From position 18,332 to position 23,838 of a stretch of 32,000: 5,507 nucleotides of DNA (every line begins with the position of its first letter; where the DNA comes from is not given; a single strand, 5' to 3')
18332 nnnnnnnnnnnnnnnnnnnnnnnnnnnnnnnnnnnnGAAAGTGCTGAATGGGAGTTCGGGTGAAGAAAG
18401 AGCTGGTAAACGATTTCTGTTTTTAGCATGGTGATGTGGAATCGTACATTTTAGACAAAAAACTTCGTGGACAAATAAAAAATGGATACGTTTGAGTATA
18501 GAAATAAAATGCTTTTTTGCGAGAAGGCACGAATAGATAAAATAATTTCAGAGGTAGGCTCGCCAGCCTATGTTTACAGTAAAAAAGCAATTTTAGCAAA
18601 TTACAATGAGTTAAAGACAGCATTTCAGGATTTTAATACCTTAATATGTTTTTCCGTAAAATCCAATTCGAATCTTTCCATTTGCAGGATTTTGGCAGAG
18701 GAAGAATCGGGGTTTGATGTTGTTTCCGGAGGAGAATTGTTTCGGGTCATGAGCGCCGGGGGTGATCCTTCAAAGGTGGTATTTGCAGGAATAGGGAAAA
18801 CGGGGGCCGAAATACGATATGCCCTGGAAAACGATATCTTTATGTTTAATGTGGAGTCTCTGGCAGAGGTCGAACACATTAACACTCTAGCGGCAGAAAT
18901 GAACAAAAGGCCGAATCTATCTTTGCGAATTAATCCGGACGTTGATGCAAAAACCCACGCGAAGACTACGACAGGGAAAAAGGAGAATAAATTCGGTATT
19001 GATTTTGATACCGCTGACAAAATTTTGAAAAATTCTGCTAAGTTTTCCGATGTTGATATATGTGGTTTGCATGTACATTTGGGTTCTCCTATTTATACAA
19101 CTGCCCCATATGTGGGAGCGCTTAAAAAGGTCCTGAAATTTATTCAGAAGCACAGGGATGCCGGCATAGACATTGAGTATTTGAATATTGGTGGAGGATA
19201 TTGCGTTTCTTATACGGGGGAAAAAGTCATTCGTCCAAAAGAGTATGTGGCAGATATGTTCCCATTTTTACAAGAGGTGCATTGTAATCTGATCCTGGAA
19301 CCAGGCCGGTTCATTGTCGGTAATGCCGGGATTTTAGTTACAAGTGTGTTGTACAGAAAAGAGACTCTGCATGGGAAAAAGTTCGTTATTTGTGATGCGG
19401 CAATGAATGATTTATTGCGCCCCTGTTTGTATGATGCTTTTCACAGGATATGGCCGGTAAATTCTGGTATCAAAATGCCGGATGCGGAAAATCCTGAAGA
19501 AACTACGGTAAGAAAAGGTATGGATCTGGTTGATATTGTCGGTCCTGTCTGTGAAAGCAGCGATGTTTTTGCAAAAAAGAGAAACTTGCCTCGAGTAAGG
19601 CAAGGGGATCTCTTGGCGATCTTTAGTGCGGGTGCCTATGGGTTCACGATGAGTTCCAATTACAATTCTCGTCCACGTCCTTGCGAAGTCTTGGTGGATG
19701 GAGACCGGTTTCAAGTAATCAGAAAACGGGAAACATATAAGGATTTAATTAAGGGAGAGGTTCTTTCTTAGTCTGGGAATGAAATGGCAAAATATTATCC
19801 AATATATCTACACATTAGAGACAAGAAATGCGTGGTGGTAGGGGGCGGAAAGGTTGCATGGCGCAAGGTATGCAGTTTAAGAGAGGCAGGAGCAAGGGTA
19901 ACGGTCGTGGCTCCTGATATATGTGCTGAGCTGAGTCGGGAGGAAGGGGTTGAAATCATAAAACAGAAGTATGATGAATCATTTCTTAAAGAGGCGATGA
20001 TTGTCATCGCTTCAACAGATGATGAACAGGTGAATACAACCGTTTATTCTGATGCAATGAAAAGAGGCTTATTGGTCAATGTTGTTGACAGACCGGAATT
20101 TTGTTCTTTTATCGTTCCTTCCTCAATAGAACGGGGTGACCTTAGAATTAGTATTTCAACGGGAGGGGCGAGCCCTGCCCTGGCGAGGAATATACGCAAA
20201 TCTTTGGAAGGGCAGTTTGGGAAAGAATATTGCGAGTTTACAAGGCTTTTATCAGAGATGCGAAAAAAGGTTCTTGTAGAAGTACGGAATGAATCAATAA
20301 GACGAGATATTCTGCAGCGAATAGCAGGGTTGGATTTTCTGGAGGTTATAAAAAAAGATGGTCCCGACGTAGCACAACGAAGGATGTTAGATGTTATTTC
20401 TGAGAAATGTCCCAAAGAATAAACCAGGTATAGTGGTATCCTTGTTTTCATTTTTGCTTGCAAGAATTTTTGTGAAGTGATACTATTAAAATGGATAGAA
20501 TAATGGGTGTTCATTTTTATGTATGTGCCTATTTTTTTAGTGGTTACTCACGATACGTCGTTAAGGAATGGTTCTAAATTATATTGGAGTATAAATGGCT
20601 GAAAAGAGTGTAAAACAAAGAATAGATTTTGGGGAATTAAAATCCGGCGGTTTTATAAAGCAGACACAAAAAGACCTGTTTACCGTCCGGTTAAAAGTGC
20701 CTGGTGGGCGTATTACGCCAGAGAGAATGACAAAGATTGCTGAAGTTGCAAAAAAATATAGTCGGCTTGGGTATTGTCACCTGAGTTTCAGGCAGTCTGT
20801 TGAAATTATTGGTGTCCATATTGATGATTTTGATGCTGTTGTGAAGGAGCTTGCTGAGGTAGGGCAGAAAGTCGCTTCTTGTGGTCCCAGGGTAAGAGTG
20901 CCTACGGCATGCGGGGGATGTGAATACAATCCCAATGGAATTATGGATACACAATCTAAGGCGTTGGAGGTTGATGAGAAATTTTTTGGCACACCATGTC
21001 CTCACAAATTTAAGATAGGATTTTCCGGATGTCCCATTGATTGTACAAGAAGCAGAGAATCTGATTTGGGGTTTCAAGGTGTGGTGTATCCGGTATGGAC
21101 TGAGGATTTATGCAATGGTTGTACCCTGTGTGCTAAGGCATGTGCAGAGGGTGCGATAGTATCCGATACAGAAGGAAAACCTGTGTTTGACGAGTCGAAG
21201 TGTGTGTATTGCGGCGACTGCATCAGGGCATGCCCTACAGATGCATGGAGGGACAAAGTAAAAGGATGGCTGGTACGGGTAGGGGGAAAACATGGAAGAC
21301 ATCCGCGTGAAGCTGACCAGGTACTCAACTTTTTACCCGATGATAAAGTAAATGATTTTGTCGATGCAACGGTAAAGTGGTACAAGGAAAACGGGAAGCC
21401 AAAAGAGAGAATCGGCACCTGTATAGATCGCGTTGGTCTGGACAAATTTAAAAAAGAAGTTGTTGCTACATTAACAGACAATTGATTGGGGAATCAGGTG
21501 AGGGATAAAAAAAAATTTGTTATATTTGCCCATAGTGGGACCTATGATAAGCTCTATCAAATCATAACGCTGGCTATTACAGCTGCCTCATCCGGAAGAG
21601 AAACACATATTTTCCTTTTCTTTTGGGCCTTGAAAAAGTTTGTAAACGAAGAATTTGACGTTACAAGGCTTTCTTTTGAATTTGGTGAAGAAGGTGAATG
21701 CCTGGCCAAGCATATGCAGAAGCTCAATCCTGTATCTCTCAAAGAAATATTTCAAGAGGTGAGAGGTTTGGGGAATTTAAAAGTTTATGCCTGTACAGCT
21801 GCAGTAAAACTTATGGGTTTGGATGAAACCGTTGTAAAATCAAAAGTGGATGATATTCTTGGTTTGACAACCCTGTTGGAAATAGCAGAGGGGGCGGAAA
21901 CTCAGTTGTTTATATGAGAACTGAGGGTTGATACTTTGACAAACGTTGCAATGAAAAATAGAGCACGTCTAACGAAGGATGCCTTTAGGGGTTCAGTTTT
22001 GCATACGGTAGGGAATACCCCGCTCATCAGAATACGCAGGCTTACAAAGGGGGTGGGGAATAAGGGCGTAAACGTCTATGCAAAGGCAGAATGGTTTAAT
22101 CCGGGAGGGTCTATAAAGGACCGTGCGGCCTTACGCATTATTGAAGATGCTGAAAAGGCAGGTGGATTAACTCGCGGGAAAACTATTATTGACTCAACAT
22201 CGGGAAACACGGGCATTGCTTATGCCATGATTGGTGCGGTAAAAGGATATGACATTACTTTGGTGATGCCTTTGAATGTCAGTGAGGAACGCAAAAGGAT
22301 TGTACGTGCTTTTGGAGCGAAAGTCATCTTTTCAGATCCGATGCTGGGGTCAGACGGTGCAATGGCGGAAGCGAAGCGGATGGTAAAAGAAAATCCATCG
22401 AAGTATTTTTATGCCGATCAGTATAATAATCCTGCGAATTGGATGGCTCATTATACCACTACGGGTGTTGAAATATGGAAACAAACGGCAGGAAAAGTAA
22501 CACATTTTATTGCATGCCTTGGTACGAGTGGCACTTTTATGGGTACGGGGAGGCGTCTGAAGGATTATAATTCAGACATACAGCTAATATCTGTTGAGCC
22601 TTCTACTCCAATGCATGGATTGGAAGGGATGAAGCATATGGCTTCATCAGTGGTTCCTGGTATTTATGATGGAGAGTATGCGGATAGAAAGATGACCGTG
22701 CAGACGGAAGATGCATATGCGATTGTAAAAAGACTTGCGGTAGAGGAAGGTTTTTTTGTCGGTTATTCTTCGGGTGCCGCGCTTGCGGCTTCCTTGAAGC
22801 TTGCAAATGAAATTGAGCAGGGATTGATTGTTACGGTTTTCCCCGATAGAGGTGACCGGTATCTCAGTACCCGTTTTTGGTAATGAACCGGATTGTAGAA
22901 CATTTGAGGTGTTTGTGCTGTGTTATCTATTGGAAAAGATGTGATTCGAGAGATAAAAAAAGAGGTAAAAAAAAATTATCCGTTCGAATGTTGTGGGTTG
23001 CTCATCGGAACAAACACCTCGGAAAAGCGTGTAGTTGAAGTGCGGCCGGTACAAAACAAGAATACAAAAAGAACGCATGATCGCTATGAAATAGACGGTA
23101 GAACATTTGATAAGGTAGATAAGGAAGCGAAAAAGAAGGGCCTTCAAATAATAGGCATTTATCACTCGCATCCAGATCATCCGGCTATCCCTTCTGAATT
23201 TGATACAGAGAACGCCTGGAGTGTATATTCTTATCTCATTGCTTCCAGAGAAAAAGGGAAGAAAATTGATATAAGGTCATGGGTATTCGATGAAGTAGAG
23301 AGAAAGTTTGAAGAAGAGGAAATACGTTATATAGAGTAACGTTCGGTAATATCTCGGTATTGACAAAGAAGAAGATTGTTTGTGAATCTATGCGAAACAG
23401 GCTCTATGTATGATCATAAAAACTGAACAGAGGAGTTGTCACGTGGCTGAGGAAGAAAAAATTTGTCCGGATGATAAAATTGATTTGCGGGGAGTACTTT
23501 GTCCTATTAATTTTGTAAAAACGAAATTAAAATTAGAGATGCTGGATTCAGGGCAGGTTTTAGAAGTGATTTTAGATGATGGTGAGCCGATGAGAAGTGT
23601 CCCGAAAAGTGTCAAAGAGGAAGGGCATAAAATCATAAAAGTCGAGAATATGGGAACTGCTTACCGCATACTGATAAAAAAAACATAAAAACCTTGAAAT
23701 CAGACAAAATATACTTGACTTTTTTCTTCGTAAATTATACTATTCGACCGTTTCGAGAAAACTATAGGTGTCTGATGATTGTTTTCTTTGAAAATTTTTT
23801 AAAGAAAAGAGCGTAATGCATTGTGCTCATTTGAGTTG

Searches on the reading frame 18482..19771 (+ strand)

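Call 43: search_protein_families(library=pfam, proteins=[window:18482-19771:+], max_evalue=0.00001)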
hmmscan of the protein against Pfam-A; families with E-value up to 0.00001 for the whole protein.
window:18482-19771:+ (429 aa): 2 families
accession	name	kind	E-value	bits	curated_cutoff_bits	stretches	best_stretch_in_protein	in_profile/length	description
PF02784.22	Orn_Arg_deC_N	-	2.9e-59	200.9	23.4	1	37-280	4-247/247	Pyridoxal-dependent decarboxylase, pyridoxal binding domain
PF00278.28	Orn_DAP_Arg_deC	-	2.3e-28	98.7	23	1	30-384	2-95/95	Pyridoxal-dependent decarboxylase, C-terminal sheet domain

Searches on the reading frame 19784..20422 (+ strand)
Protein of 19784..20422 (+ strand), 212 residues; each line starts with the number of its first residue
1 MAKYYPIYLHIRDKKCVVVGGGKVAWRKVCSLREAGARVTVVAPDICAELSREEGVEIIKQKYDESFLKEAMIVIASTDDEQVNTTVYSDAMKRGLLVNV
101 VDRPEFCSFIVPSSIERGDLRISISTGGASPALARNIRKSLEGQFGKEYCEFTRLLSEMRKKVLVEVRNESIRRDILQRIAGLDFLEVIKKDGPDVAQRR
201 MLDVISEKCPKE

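Call 43: search_protein_families(library=pfam, proteins=[window:19784-20422:+], max_evalue=0.00001)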
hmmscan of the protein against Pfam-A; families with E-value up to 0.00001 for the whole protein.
window:19784-20422:+ (212 aa): 2 families
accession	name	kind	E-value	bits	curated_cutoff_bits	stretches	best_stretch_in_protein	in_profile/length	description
PF13241.12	NAD_binding_7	-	1.3e-32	112.9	22.1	1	7-113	1-104/104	Putative NAD(P)-binding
PF14824.11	Sirohm_synth_M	-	4e-09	36.2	25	1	117-143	1-27/28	Sirohaem biosynthesis protein central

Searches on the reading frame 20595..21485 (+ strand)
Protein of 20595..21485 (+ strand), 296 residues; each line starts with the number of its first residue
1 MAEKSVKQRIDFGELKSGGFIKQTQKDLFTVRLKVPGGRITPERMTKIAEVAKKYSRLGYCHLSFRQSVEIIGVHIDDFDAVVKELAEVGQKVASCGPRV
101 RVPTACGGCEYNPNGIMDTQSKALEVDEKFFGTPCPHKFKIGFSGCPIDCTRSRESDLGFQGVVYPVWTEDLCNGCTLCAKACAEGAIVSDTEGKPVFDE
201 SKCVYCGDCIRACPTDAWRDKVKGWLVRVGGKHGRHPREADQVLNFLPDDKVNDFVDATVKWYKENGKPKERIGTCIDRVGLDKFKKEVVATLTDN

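Call 43: search_protein_families(library=pfam, proteins=[window:20595-21485:+], max_evalue=0.00001)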
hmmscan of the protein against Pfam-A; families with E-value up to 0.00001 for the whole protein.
window:20595-21485:+ (296 aa): 8 families
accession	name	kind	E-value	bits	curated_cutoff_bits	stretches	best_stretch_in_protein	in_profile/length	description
PF01077.27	NIR_SIR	-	2.5e-30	105.5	27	1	97-291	2-152/158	Nitrite and sulphite reductase 4Fe-4S domain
PF03460.22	NIR_SIR_ferr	-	1.7e-20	72.9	24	1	22-89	2-69/69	Nitrite/Sulfite reductase ferredoxin-like half domain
PF12837.12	Fer4_6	-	8.4e-13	48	25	2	166-188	2-24/24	4Fe-4S binding domain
PF00037.32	Fer4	-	2.8e-11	43.2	21.1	1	196-218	1-23/24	4Fe-4S binding domain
PF12838.12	Fer4_7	-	2e-09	38.2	27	1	173-217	2-52/52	4Fe-4S dicluster domain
PF13237.11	Fer4_10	-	2.5e-09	37.4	25.5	0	169-214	5-53/53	4Fe-4S dicluster domain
PF13187.11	Fer4_9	-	2.1e-07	31.3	27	1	173-217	2-51/52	4Fe-4S dicluster domain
PF12797.12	Fer4_2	-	1.9e-06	27.9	24.5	0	195-215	2-22/22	4Fe-4S binding domain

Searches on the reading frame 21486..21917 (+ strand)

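Call 43: search_protein_families(library=pfam, proteins=[window:21486-21917:+], max_evalue=0.00001)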
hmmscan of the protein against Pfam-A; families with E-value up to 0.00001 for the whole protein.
window:21486-21917:+ (143 aa): 1 family
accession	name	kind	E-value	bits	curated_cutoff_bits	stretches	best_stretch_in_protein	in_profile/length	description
PF13686.11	DrsE_2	-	7.8e-12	45.9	25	0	8-55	2-49/156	DsrE/DsrF/DrsH-like family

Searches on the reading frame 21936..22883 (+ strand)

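Call 43: search_protein_families(library=pfam, proteins=[window:21936-22883:+], max_evalue=0.00001)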
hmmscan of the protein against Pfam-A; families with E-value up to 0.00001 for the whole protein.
window:21936-22883:+ (315 aa): 1 family
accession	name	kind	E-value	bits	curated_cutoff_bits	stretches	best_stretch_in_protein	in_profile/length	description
PF00291.31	PALP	-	1.6e-73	248.1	35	1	23-304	3-295/295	Pyridoxal-phosphate dependent enzyme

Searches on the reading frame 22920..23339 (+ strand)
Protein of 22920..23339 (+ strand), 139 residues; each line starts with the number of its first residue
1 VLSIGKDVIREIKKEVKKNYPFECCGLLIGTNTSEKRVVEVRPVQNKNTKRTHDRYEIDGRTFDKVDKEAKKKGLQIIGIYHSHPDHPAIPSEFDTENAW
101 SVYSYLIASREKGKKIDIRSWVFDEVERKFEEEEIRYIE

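Call 43: search_protein_families(library=pfam, proteins=[window:22920-23339:+], max_evalue=0.00001)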
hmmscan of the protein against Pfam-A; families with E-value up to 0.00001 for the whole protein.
window:22920-23339:+ (139 aa): 2 families
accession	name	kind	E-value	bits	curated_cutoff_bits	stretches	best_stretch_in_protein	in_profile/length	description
PF14464.11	Prok-JAB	-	1.3e-25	89.9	25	1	6-122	2-112/114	Prokaryotic homologs of the JAB domain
PF01398.27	JAB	-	1e-07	32.2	22.5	1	7-97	11-106/117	JAB1/Mov34/MPN/PAD-1 ubiquitin protease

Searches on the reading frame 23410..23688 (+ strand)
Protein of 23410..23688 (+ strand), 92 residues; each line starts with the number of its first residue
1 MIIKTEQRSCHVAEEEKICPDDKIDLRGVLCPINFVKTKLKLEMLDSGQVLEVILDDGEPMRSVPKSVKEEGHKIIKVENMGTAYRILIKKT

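Call 43: search_protein_families(library=pfam, proteins=[window:23410-23688:+], max_evalue=0.00001)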
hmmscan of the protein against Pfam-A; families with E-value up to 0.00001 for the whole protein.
window:23410-23688:+ (92 aa): 1 family
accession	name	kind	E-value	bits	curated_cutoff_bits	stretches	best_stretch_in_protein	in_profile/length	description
PF01206.22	TusA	-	1.1e-21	76.8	28.6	1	23-91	2-70/70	Sulfurtransferase TusA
